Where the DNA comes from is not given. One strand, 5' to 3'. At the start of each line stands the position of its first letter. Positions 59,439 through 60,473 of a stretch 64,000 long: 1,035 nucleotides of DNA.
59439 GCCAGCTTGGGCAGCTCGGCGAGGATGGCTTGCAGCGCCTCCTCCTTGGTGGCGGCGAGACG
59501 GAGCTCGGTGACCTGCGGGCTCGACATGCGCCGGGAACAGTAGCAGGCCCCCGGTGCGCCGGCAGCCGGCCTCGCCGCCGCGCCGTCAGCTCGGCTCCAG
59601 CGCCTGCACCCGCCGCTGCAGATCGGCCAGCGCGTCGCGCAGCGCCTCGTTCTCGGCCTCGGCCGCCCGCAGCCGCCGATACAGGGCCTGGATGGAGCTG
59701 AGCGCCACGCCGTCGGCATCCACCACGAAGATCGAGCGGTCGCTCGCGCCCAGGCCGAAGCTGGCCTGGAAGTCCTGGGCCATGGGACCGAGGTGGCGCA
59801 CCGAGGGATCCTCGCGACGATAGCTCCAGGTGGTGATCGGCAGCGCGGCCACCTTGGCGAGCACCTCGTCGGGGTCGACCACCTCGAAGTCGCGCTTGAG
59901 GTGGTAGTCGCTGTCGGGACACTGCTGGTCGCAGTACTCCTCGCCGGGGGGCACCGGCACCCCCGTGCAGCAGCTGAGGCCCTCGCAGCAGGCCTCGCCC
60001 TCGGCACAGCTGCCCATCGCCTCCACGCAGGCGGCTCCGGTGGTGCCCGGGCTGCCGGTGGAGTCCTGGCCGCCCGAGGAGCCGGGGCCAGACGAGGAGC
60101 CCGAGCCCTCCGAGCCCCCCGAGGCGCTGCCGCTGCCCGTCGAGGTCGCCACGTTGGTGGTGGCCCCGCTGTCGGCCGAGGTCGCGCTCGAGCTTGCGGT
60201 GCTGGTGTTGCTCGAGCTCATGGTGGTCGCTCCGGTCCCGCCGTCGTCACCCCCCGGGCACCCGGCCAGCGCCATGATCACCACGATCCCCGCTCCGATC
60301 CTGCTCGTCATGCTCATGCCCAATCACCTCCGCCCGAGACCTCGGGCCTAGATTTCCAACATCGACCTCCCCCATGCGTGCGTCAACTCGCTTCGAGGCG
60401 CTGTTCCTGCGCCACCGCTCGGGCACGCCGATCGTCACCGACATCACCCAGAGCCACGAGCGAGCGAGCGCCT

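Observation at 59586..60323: Lipoprotein carrying a phage-tailspike-type (S74) intramolecular chaperone domain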

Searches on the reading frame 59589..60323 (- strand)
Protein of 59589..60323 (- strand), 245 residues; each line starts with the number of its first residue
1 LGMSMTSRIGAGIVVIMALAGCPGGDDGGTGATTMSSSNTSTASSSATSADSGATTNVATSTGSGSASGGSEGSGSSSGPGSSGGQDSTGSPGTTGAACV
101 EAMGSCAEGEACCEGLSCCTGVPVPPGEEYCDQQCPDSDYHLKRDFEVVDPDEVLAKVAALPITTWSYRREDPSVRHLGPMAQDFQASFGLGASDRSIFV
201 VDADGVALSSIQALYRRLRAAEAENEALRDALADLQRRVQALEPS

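Call 3: search_protein_families(library=pfam, proteins=[window:59589-60323:-], max_evalue=1)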
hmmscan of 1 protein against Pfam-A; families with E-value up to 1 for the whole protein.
window:59589-60323:- (245 aa): 6 families
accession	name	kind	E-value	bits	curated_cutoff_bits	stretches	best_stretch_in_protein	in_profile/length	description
PF13884.11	Peptidase_S74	-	1.8e-10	41.4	22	1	138-189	1-53/58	Chaperone of endosialidase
PF24245.1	INO80F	-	0.044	14.3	25.1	1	212-240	6-34/47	INO80 complex subunit F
PF07740.17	Toxin_12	-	0.054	14.6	21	1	98-119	1-22/30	Ion channel inhibitory toxin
PF25785.1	TPR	-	0.059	14.1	27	1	211-242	2-33/110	Nucleoprotein TPR-like domain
PF24381.1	DUF7537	-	0.061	13.3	31.7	1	13-57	7-48/258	Family of unknown function (DUF7537)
PF25706.1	HCMV_UL116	-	0.78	9.3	30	0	11-80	8-74/336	Human cytomegalovirus UL116 protein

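Call 4: search_protein_families(library=ncbifam, proteins=[window:59589-60323:-], max_evalue=1)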
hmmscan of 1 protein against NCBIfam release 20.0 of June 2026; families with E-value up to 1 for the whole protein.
window:59589-60323:- (245 aa): 1 family
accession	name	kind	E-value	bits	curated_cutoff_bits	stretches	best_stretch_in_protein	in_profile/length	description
NF052523.2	TafF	equivalog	0.021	14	420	1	28-96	179-249/379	TafF family fimbrial protein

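Call 5: search_solved_structures(query=window:59589-60323:-, max_evalue=10, show_alignments=3)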
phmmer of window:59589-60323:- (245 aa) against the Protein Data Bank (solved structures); distinct sequences matched with E-value up to 10: 18.
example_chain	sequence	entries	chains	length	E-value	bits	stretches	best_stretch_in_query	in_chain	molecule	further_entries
8pju_A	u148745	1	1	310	0.015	18.1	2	5-77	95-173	SAKe6DEtal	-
7q58_A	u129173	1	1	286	0.02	17.7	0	7-49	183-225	SAKe6BR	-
9syr_LN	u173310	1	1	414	0.053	16.3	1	60-122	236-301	Green fluorescent protein,Small ubiquitin-related modifier 1,Green fluorescent protein,Sma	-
7xbx_R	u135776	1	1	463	0.082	15.7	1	53-89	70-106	Processed fractalkine,CX3C chemokine receptor 1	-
7onc_A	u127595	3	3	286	0.15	14.8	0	6-42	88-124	SAKe6BE | S6BE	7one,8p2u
6trp_A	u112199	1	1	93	0.36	13.6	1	58-85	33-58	Peptide synthetase XpsB,Peptide synthetase XpsB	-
7f1q_R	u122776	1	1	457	0.46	13.3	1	57-88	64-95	C-C motif chemokine 3,C-C chemokine receptor type 5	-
7op4_A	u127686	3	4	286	0.49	13.2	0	6-35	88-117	SAKe6BE-3HH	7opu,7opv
7d30_A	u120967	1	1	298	0.59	12.9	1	53-138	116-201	sybody fusion of MR17-SR31 with a GS linker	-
7f1t_A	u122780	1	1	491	0.6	12.9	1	57-88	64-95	C-C motif chemokine 3,C-C chemokine receptor type 5,Rubredoxin,C-C chemokine receptor type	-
8if7_A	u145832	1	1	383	1.1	12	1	152-221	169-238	CmnB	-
5kb2_A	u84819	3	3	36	1.3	11.8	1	212-243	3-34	Zn(II)(H2O)(GRAND Coil Ser-L12AL16C)3- | Hg(II)(GRAND CoilSerL12AL16C)3- | Pb(II)(GRAND CoilSerL12AL16C)3-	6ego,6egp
6nif_A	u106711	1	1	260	2.8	10.7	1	64-94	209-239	hREV7, GTP-binding nuclear protein Ran, hREV3 fusion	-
4cgb_A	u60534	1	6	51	2.9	10.7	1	210-243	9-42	ECHINODERM MICROTUBULE-ASSOCIATED PROTEIN-LIKE 2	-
6cnu_A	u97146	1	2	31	3.3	10.5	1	99-119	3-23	JzTx-V(D) | JzTx-V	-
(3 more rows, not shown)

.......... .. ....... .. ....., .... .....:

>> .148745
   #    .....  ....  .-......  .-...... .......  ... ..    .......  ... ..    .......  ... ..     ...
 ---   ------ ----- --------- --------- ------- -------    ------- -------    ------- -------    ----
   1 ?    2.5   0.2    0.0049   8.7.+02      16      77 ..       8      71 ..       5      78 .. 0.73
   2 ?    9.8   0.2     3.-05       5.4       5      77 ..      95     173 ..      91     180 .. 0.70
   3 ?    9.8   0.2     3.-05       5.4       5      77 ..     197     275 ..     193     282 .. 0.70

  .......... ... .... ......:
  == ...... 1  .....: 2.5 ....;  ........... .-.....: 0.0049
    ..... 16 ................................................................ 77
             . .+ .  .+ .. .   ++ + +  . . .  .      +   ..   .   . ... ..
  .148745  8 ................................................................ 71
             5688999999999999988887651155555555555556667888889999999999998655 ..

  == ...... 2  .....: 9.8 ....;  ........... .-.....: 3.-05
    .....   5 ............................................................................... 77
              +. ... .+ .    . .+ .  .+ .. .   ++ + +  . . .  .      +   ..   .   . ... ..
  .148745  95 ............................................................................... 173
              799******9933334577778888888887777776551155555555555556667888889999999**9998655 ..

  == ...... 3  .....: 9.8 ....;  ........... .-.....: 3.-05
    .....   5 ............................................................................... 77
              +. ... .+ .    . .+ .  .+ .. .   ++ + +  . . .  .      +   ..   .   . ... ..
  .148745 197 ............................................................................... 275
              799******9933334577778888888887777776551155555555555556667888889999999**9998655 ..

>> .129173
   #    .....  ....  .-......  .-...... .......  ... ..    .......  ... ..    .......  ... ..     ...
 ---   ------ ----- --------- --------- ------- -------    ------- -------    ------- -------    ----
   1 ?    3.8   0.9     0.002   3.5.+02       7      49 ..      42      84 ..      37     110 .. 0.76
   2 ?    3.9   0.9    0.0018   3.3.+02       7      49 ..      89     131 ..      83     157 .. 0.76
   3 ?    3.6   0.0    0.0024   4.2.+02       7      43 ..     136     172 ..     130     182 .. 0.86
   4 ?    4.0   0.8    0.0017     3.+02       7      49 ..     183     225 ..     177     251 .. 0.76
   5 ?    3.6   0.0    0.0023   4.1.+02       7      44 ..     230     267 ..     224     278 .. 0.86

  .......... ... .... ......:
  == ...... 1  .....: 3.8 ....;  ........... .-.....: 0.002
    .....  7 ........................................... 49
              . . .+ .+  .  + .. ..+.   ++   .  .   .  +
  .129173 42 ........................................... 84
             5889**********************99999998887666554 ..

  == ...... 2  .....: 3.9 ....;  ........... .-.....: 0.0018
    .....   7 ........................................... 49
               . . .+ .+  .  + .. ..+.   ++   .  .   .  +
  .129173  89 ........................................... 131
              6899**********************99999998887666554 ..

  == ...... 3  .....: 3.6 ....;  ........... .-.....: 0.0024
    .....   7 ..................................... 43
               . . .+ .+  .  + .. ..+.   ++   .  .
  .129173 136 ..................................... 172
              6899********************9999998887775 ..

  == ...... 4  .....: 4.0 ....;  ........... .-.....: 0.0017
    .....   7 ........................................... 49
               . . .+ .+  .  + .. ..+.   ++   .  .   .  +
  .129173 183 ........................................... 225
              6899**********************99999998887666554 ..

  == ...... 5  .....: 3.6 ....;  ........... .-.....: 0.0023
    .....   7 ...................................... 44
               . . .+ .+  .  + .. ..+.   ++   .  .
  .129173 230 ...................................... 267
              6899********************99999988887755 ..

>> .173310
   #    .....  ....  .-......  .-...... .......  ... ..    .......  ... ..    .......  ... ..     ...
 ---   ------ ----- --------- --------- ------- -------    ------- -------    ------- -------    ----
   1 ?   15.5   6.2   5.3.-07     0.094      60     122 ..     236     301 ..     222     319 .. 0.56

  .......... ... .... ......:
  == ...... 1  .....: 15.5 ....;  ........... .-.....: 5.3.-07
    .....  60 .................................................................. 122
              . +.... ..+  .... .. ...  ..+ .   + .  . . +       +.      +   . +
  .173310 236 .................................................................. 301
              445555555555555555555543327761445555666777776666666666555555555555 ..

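Call 6: find_homologous_proteins(query=window:59589-60323:-, max_evalue=0.001)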
Query window:59589-60323:- (245 aa): 1091 proteins with E <= 0.001 among 7021 candidates; the best 120 are listed.
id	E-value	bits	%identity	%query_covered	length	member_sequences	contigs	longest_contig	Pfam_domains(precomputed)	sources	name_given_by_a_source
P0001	2.4e-149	513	100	98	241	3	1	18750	PF13884.12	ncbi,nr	ncbi:MAG: tail fiber domain-containing protein [Myxococcales bacterium]|nr:tail fiber domain-contain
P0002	1.6e-110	386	79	93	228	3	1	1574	PF13884.12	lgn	-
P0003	1.3e-89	318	66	91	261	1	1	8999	PF13884.12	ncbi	-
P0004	4.2e-88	313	61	94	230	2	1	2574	PF13884.12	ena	-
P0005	1.2e-79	285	65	73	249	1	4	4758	PF13884.12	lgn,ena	-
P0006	1.2e-77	279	57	98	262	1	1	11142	PF13884.12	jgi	jgi:Chaperone of endosialidase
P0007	4.9e-76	273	55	98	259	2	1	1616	PF13884.12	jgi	jgi:hypothetical protein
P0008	1.5e-75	272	72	64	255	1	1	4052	PF13884.12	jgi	jgi:hypothetical protein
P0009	2.1e-75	271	59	98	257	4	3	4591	PF13884.12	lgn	-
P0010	1.1e-73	266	57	98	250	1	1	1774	PF13884.12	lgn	-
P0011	3.2e-73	264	69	64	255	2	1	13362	PF13884.12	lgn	-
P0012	1.1e-72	262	57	98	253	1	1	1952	PF13884.12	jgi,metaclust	metaclust:\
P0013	3.1e-72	261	53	98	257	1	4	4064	PF13884.12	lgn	-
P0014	6.1e-72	260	54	96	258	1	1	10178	PF13884.12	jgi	jgi:hypothetical protein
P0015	8.5e-70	253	78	59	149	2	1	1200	PF13884.12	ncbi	-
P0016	2.3e-63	232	72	59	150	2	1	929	PF13884.12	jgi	jgi:hypothetical protein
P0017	7.3e-63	230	68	57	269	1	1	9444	PF13884.12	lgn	-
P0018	6.8e-62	227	71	57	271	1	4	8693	PF13884.12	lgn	-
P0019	7.4e-62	227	63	59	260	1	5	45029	PF13884.12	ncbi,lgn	-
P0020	4.4e-61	224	70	57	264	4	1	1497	PF13884.12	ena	-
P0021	8.8e-61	223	70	59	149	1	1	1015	PF13884.12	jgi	jgi:hypothetical protein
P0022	3.8e-60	221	66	57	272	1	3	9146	PF13884.12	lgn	-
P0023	9.5e-60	220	62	64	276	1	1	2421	PF13884.12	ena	-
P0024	1.1e-59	220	62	56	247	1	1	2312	PF13884.12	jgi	jgi:hypothetical protein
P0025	1.2e-59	220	60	57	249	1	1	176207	PF13884.12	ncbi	ncbi:MAG: tail fiber domain-containing protein [Nannocystaceae bacterium]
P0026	1.7e-59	219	57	71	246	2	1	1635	PF13884.12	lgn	-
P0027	1.7e-59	219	61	64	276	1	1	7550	PF13884.12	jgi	-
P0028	1.7e-59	219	61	64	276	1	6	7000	PF13884.12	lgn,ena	-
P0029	1.8e-59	219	61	64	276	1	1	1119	PF13884.12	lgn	-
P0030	4.0e-59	218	61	64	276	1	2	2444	PF13884.12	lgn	-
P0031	7.5e-59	217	61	64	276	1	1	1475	PF13884.12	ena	-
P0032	7.9e-59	217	61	64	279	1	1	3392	PF13884.12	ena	-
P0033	3.3e-58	215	60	59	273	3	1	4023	PF13884.12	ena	-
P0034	3.5e-58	215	59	60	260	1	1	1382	PF13884.12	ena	-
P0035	4.6e-58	215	59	65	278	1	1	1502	PF13884.12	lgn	-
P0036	6.4e-58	214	62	57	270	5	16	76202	PF13884.12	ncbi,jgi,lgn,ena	-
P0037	1.3e-57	213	61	64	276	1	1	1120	PF13884.12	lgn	-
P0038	2.9e-57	212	58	59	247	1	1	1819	PF13884.12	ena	-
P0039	2.9e-57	212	61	59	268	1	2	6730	PF13884.12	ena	-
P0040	8.8e-57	210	62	54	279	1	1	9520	PF13884.12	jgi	jgi:hypothetical protein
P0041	1.9e-56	209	56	62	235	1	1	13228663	PF13884.12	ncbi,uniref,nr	ncbi:tail fiber domain-containing protein [Nannocystis punicea]|uniref:Tail fiber domain-containing 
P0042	1.9e-56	209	52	77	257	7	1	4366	PF13884.12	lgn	-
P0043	3.2e-56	209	58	60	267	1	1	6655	PF13884.12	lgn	-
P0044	6.6e-56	208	59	58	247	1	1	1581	PF13884.12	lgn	-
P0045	1.3e-55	207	61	64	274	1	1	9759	PF13884.12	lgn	-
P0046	2.8e-55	205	68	55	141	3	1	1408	PF13884.12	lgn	-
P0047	2.9e-55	205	56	64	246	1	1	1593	PF13884.12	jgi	jgi:hypothetical protein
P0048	3.5e-55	205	61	55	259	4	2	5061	PF13884.12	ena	-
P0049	3.9e-55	205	56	69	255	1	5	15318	PF13884.12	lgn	-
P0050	4.6e-55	205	55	60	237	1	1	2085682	PF13884.12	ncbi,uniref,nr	ncbi:tail fiber domain-containing protein [Nannocystis sp. SCPEA4]|uniref:tail fiber domain-containi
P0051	5.1e-55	205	46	99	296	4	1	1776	PF13884.12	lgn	-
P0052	5.2e-55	205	51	90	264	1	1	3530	PF13884.12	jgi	jgi:hypothetical protein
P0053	5.2e-55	205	64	61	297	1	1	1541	PF13884.12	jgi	jgi:hypothetical protein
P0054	7.3e-55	204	60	67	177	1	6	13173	PF13884.12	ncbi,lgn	-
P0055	7.9e-55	204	62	54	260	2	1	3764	PF13884.12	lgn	-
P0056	7.9e-55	204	57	68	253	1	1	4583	PF13884.12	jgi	jgi:hypothetical protein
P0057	8.4e-55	204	54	64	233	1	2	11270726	PF13884.12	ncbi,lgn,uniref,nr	ncbi:Chaperone of endosialidase [Nannocystis exedens]|uniref:Chaperone of endosialidase n=1 Tax=Nann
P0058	9.4e-55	204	61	53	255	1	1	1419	PF13884.12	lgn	-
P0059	1.1e-54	203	48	99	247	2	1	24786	PF13884.12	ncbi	-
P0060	1.7e-54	203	55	62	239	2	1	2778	PF13884.12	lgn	-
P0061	1.9e-54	203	55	64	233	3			PF13884.12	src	-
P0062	2.0e-54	203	60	54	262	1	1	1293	PF13884.12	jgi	-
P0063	2.0e-54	203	63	52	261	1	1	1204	PF13884.12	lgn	-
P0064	2.7e-54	202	62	57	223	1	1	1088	PF13884.12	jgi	jgi:hypothetical protein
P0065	2.7e-54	202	61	57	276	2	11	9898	PF13884.12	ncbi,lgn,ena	-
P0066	3.8e-54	202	61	54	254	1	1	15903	PF13884.12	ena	-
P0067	3.9e-54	202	61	54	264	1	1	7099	PF13884.12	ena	-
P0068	5.2e-54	201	60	54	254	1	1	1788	PF13884.12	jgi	-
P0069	6.0e-54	201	50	78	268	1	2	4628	PF13884.12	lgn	-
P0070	6.8e-54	201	55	64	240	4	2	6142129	PF13884.12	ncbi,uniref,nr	ncbi:tail fiber domain-containing protein [Nannocystis sp. ILAH1]|uniref:tail fiber domain-containin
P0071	1.0e-53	200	54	59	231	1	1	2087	PF13884.12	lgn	-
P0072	1.1e-53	200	58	62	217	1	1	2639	PF13884.12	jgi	jgi:hypothetical protein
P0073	1.3e-53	200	50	76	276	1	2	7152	PF13884.12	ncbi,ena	-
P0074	1.4e-53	200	57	57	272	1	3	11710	PF13884.12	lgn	-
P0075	1.5e-53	200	51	72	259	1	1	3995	PF13884.12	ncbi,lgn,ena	-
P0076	1.8e-53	200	60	57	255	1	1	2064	PF13884.12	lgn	-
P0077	1.9e-53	199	60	54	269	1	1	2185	PF13884.12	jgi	jgi:hypothetical protein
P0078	2.0e-53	199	58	58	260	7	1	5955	PF13884.12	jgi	-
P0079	2.1e-53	199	57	60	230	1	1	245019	PF13884.12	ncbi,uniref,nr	ncbi:tail fiber domain-containing protein [Nannocystis pusilla]|uniref:Tail fiber domain-containing 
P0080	3.6e-53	199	63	53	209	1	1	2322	PF13884.12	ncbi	-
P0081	4.8e-53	198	59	60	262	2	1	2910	PF13884.12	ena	-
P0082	5.7e-53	198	60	58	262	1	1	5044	PF13884.12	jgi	-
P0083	7.5e-53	198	54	64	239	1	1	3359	PF13884.12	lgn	-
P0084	9.9e-53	197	61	50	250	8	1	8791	PF13884.12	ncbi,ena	-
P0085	1.2e-52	197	59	59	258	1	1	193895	PF13884.12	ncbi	-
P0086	1.2e-52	197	58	64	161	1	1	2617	PF13884.12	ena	-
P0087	2.0e-52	196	60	54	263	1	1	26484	PF13884.12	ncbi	-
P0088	2.1e-52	196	55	60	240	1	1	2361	PF13884.12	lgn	-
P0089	2.9e-52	196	60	54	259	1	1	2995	PF13884.12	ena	-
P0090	3.1e-52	196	57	58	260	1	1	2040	PF13884.12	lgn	-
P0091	3.1e-52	196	62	56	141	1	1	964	PF13884.12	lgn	-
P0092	3.3e-52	195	63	57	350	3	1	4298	PF13884.12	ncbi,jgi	jgi:hypothetical protein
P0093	4.8e-52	195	55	60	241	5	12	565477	PF13884.12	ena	-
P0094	5.7e-52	195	54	64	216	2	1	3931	PF13884.12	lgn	-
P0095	9.2e-52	194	57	58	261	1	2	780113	PF13884.12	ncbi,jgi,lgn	jgi:hypothetical protein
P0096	1.1e-51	194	63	54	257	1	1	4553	PF13884.12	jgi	jgi:Chaperone of endosialidase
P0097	1.1e-51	194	62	55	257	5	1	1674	PF13884.12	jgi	jgi:hypothetical protein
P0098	1.2e-51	194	57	58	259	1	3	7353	PF13884.12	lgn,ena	-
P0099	1.4e-51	193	57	58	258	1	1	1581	PF13884.12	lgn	-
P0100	2.1e-51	193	57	62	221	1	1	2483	PF13884.12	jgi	jgi:Chaperone of endosialidase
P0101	2.4e-51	193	57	58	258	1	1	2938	PF13884.12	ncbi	-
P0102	2.4e-51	193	57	58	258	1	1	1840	PF13884.12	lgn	-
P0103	2.9e-51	192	54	63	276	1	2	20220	PF13884.12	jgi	jgi:hypothetical protein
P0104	3.1e-51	192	55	70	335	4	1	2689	PF13884.12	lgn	-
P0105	3.6e-51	192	54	57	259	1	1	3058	PF13884.12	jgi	jgi:hypothetical protein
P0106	3.9e-51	192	58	64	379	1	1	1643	PF13884.12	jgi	jgi:hypothetical protein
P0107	4.7e-51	192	59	54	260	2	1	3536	PF13884.12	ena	-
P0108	4.9e-51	192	64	56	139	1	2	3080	PF13884.12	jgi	jgi:hypothetical protein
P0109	5.0e-51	192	54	58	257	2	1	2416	PF13884.12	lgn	-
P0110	5.1e-51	192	54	69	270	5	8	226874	PF13884.12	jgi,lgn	jgi:hypothetical protein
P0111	5.1e-51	192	58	56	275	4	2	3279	PF13884.12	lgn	-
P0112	5.4e-51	191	56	58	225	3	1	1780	PF13884.12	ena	-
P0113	5.5e-51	191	62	56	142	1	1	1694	PF13884.12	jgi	jgi:hypothetical protein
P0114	5.6e-51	191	62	58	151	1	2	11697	PF13884.12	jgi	jgi:hypothetical protein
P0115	5.7e-51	191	44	87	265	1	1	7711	PF13884.12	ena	-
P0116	6.7e-51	191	56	62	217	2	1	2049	PF13884.12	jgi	-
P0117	7.2e-51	191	63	54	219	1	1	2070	PF13884.12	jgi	jgi:hypothetical protein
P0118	8.9e-51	191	56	58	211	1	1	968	PF13884.12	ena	-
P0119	1.0e-50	191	49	73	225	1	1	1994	PF13884.12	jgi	jgi:hypothetical protein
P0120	1.0e-50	191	61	50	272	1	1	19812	PF13884.12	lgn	-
